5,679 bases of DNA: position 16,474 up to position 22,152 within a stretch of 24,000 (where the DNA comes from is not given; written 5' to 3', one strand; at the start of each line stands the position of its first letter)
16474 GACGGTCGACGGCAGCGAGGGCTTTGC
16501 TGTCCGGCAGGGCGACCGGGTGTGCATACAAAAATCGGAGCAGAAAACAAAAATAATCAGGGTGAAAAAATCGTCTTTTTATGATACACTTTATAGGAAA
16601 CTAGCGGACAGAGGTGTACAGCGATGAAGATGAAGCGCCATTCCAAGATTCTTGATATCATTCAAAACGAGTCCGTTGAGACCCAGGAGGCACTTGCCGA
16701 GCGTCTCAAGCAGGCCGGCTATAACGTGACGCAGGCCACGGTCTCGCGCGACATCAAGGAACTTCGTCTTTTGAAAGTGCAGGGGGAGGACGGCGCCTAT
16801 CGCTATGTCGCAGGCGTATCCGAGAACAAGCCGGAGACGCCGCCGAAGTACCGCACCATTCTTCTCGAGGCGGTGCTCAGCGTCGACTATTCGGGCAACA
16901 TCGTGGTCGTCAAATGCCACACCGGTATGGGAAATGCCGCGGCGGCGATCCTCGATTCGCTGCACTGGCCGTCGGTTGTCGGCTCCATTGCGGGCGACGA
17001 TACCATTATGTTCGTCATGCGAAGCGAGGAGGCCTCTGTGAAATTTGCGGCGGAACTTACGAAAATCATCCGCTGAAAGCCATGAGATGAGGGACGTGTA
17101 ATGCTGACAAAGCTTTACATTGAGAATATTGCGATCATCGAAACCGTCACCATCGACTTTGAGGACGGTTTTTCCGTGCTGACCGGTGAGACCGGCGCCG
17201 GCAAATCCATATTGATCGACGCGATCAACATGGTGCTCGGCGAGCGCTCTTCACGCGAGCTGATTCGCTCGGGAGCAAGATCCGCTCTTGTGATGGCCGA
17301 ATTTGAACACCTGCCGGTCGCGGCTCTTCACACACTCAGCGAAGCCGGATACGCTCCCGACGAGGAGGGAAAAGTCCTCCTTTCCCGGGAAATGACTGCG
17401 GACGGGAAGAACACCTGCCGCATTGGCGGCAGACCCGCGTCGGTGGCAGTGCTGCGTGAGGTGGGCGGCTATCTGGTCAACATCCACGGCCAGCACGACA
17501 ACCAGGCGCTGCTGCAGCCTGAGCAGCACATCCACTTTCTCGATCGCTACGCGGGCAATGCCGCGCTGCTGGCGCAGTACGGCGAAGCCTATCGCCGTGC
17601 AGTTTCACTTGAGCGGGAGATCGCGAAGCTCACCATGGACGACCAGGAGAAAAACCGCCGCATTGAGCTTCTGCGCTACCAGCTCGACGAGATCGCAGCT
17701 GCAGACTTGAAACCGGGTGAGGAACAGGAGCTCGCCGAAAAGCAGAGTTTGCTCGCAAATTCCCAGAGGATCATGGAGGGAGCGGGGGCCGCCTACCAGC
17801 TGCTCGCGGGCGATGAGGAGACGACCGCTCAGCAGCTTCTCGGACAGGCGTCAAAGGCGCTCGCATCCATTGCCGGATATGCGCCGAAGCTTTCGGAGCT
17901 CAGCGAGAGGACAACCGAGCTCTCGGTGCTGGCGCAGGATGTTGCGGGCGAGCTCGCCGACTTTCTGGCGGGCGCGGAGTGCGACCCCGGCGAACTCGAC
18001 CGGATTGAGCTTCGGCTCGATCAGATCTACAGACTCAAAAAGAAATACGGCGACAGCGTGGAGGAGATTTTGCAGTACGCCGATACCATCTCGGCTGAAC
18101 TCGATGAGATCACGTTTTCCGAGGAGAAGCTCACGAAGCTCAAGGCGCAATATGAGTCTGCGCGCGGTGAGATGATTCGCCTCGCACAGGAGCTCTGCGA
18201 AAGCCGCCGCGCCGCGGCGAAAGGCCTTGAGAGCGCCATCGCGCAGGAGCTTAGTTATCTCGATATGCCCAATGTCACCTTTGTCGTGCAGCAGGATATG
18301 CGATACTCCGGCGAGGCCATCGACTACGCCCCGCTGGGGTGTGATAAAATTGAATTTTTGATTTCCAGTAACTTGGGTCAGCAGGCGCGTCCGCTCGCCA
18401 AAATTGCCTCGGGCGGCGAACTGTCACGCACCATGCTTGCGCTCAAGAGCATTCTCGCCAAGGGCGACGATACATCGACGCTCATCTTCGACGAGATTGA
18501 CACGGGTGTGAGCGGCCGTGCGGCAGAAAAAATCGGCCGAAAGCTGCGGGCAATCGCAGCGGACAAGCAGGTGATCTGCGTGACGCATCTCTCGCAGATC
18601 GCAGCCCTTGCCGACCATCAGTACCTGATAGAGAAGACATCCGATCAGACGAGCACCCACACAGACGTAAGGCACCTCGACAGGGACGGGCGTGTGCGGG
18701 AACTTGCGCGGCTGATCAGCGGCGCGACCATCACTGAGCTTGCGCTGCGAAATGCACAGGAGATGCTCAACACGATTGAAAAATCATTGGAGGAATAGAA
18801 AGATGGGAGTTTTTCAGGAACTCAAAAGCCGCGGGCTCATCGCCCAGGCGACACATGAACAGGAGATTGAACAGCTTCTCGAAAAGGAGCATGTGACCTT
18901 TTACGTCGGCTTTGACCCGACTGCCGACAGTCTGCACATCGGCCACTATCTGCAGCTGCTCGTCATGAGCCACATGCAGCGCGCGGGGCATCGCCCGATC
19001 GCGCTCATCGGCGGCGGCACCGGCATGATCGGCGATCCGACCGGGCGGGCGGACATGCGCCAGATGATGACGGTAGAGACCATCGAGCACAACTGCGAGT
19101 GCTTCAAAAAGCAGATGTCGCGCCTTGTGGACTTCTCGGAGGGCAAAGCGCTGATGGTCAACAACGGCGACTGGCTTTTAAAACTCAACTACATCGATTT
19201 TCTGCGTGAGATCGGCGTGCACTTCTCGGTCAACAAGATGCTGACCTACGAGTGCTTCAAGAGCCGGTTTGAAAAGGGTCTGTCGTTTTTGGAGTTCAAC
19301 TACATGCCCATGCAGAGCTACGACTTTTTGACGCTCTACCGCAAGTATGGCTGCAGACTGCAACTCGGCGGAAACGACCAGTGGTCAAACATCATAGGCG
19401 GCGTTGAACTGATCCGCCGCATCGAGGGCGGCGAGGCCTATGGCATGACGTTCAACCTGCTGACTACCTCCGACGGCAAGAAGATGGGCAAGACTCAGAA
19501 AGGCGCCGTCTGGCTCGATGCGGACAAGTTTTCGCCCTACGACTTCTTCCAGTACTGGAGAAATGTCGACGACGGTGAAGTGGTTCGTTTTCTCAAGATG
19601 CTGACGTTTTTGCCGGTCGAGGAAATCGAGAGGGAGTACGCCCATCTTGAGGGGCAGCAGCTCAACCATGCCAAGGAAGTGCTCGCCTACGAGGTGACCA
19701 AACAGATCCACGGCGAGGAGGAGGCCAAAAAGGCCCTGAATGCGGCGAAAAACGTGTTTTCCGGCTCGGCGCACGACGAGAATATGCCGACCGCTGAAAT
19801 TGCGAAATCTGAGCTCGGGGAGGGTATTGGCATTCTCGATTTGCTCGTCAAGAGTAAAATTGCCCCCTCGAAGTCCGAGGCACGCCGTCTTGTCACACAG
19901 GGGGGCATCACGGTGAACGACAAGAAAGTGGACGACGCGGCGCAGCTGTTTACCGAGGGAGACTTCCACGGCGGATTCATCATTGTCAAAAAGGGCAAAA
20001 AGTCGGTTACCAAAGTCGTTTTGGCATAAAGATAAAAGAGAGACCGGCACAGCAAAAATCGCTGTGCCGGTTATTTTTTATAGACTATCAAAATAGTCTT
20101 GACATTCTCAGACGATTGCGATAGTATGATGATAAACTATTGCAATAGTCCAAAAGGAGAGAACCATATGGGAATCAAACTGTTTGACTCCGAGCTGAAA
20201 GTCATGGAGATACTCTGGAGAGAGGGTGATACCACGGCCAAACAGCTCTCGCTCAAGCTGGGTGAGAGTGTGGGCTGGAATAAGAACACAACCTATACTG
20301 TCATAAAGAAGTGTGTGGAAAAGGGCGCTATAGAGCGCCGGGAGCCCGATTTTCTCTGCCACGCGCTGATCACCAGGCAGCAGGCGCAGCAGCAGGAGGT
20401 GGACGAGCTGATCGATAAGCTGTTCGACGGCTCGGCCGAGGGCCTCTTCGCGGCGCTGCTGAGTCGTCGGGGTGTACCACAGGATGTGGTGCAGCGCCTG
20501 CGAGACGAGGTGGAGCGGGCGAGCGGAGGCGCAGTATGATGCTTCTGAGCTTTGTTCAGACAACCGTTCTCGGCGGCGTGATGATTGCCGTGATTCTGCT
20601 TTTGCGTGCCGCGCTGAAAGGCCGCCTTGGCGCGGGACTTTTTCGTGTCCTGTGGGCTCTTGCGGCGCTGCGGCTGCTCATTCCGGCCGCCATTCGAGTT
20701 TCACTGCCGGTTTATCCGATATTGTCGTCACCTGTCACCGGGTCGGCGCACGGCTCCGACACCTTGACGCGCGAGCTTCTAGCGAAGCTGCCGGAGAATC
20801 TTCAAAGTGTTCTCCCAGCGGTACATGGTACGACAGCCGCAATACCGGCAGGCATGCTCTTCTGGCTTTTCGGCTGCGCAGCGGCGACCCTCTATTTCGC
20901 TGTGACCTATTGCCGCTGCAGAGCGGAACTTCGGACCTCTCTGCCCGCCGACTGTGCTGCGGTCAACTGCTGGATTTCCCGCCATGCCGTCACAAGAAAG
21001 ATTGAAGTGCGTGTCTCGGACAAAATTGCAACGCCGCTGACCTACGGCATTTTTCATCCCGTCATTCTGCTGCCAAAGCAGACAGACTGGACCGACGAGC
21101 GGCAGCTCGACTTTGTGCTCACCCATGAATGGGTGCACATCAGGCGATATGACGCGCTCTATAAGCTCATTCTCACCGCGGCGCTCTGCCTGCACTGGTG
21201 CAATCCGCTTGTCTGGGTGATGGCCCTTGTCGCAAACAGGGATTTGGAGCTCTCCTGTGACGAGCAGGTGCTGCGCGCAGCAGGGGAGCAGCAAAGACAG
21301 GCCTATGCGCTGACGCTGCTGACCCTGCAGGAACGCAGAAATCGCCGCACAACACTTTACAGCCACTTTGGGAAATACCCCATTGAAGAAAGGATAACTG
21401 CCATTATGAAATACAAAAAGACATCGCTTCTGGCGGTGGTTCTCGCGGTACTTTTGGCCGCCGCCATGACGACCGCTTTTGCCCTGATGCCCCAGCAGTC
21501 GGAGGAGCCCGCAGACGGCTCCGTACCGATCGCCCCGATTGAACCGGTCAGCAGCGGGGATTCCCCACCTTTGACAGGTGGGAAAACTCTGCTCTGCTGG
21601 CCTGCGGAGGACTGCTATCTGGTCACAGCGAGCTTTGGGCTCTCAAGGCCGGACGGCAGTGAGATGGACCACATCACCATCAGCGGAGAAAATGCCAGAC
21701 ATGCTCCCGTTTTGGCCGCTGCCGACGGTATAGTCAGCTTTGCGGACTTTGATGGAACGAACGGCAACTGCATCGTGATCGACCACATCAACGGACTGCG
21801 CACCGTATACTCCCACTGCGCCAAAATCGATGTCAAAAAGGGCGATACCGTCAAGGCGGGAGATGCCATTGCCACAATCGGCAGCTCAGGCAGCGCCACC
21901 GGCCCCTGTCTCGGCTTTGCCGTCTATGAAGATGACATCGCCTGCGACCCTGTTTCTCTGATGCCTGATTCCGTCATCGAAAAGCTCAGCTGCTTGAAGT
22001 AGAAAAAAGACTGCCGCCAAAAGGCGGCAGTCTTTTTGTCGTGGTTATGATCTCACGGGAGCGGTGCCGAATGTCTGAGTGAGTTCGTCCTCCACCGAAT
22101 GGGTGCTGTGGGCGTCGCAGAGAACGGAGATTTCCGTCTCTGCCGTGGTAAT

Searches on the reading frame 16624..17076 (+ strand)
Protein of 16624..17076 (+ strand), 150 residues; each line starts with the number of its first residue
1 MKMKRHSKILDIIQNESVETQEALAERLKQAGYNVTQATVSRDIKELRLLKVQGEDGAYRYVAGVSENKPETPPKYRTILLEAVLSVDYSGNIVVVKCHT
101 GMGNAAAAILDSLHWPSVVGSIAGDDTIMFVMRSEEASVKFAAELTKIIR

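Call 7: search_protein_families(library=ncbifam, proteins=[window:16624-17076:+])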
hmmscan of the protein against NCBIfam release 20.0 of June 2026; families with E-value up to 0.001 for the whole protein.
window:16624-17076:+ (150 aa): 6 families
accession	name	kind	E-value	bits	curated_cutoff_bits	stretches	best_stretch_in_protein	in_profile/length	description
NF001680.0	PRK00441.1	equivalog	9.3e-51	171.9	184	1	1-149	1-148/150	arginine repressor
NF003281.1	PRK04280.1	equivalog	2.5e-41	141.3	182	1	2-147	2-146/148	transcriptional regulator AhrC/ArgR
TIGR01529.1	argR_whole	equivalog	1.1e-39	135.8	130.45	1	4-148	2-145/146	arginine repressor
NF002880.0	PRK03341.1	equivalog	4.6e-33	114.2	200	1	2-147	15-165/170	arginine repressor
NF003457.0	PRK05066.1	equivalog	5.3e-16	58.6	194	1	11-141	16-143/156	transcriptional regulator ArgR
NF007720.0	PRK10411.1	equivalog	0.00069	19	259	1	1-64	1-60/243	L-fucose operon activator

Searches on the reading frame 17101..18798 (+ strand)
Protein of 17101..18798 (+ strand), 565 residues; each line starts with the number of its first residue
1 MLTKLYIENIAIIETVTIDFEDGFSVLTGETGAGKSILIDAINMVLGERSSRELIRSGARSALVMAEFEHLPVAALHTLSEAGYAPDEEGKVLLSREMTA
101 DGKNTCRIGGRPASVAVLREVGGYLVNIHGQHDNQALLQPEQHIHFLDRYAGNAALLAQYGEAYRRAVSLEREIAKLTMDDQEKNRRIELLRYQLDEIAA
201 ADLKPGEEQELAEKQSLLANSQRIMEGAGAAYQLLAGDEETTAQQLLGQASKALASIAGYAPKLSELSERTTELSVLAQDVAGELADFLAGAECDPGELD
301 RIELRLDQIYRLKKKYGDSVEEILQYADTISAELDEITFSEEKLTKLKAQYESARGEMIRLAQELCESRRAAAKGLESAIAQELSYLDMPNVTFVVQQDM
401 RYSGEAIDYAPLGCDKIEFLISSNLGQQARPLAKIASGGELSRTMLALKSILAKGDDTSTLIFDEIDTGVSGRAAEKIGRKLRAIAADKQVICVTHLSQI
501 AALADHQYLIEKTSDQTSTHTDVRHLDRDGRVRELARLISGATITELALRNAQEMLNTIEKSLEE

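Call 7: search_protein_families(library=ncbifam, proteins=[window:17101-18798:+])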
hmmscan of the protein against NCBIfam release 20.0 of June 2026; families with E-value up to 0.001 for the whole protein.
window:17101-18798:+ (565 aa): 24 families
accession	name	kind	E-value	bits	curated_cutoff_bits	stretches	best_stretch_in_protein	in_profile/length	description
TIGR00634.1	recN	equivalog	3.3e-167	557.8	407.85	1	1-557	1-562/563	DNA repair protein RecN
NF008121.0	PRK10869.1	equivalog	2.2e-131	439.1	418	1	1-557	1-552/553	DNA repair protein RecN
TIGR02169.1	SMC_prok_A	equivalog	1.4e-13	49.5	729.4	1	15-103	16-107/1165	chromosome segregation protein SMC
TIGR02168.1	SMC_prok_B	equivalog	4.6e-09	34.6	567.35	1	15-54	16-55/1181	chromosome segregation protein SMC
NF040873.1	AztA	equivalog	1.9e-08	34.1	220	1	430-508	115-189/191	zinc ABC transporter ATP-binding protein AztA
TIGR04521.1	ECF_ATPase_2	equivalog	1.3e-07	31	330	0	437-514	146-222/279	energy-coupling factor transporter ATPase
NF041034.1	Rad50_Sulf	equivalog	1.7e-07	29.5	1000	1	3-69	4-74/872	DNA double-strand break repair ATPase Rad50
TIGR00611.2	recf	equivalog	5e-07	29.2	172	1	2-70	1-74/339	DNA replication/repair protein RecF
NF053840.1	MnTportMntADein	equivalog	1.2e-06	28.3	400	0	430-513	129-209/240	manganese ABC transporter ATP-binding protein MntA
NF002244.0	PRK01156.1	equivalog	1.3e-06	26.9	847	1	6-70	7-75/895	DNA double-strand break repair ATPase Rad50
NF010680.0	PRK14079.1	equivalog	7.6e-06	25.2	386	1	5-169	6-156/349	recombination protein F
NF010158.0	PRK13637.1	equivalog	1.4e-05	24.3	390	0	13-54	23-65/287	energy-coupling factor transporter ATPase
NF045487.1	ASRP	equivalog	1.8e-05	23.6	300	1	9-65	1-55/593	archaea-specific SMC-related protein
NF047739.1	antiphage_MADS3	equivalog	2.4e-05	23.7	420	0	1-45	1-44/427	methylation-associated defense system AAA family ATPase MAD3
NF002572.0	PRK02224.1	equivalog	2.5e-05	22.8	1087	1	2-70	3-76/888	DNA double-strand break repair ATPase Rad50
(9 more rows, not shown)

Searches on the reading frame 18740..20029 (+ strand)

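Call 7: search_protein_families(library=ncbifam, proteins=[window:18740-20029:+])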
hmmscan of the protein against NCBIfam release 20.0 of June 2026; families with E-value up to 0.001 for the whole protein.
window:18740-20029:+ (429 aa): 3 families
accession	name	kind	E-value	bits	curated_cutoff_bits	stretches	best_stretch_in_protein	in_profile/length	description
TIGR00234.1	tyrS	equivalog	8.7e-131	436.7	113.8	1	24-427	6-404/406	tyrosine--tRNA ligase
NF006330.0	PRK08560.1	equivalog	2.6e-08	33.3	220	1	39-216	19-183/342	tyrosine--tRNA ligase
NF003717.0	PRK05327.1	equivalog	0.00058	19.8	116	0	371-408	100-137/202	30S ribosomal protein S4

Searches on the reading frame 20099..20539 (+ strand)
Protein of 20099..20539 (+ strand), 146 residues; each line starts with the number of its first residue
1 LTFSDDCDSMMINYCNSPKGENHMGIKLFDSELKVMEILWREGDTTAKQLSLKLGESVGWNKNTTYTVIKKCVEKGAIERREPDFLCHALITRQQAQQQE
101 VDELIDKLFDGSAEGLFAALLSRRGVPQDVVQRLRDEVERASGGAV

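Call 7: search_protein_families(library=ncbifam, proteins=[window:20099-20539:+])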
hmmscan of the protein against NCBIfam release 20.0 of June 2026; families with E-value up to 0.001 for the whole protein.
window:20099-20539:+ (146 aa): 3 families
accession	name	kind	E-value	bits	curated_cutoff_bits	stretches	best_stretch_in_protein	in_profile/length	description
TIGR02698.1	CopY_TcrY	equivalog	2.1e-15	57.1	121.95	1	29-141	3-117/130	CopY/TcrY family copper transport repressor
NF012168.1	BlaI_of_BCL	exception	1.2e-10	41.4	180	1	29-136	7-116/121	penicillinase repressor BlaI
NF000243.1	MecI_of_mecA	exception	1.3e-06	28.6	250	1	30-137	10-119/123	mecA-type methicillin resistance repressor MecI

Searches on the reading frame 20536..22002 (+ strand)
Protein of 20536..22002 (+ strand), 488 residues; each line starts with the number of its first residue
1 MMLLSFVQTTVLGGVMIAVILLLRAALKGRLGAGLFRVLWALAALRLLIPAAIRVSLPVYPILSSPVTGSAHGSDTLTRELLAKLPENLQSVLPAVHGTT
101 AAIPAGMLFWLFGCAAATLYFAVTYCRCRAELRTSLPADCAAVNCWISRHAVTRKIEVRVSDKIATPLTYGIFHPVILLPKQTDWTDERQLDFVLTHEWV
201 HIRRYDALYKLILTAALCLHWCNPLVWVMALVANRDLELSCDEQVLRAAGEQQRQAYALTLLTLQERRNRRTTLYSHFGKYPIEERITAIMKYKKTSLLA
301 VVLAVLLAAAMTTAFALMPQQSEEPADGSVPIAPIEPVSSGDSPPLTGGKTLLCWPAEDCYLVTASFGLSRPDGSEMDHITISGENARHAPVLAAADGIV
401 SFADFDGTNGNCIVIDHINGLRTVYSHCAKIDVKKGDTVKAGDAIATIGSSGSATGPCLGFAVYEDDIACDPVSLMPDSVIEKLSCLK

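Call 7: search_protein_families(library=ncbifam, proteins=[window:20536-22002:+])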
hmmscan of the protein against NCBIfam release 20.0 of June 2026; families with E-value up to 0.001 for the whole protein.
window:20536-22002:+ (488 aa): 17 families
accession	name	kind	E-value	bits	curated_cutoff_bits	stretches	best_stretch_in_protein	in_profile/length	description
NF000326.1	blaR1_generic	equivalog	9.7e-26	90.2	400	1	7-309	2-318/585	BlaR1 family beta-lactam sensor/signal transducer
NF052336.1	PdgHdaseHSB100310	equivalog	9.7e-18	64.6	500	1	354-467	36-145/316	peptidoglycan hydrolase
NF052530.1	Heli_ShapePgp3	exception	3.2e-17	62.5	300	1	390-476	178-264/270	peptidoglycan metallopeptidase Pgp3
NF052529.1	PG_M23_Pgp6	exception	1e-15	57.4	600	1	379-479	335-435/452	peptidoglycan metallopeptidase Pgp6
NF008652.0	PRK11649.1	equivalog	7.5e-15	54.5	341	1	389-474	323-408/439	murein DD-endopeptidase MepM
NF041208.1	celldiv_DipM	equivalog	7.3e-14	51.8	740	1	345-472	290-413/419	cell division endopeptidase DipM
NF053738.1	S2SprSpoIIQBc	equivalog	4.3e-13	49.4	250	1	380-479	125-226/232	stage II sporulation protein SpoIIQ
NF053824.1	PdgNdpepShyC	equivalog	1.1e-12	47.6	700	1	390-461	307-378/429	peptidoglycan DD-endopeptidase ShyC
NF040883.1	amid_act_ActS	equivalog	2.3e-12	46.7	375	1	346-479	110-236/242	amidase activator ActS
NF050804.1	CellDivDipMCaul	equivalog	7.3e-12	44.9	900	1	348-463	502-613/634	cell division endopeptidase DipM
NF053825.1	PdgNdpepShyA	equivalog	8.7e-12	44.4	700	1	390-472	307-389/425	peptidoglycan DD-endopeptidase ShyA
NF008644.1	PRK11637.1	equivalog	1.7e-09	37.1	270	1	387-473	294-380/385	murein hydrolase activator EnvC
NF008123.1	PRK10871.1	equivalog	5.7e-08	32.5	311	1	373-455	262-342/365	murein hydrolase activator NlpD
NF033109.1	sensor_MecR1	exception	6.7e-08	31.5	1200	1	107-261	110-268/585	beta-lactam sensor/signal transducer MecR1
NF047755.1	LIC_10271_M23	exception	6.4e-07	29.3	180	1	385-449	123-187/207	LIC_10271 family cell wall hydrolase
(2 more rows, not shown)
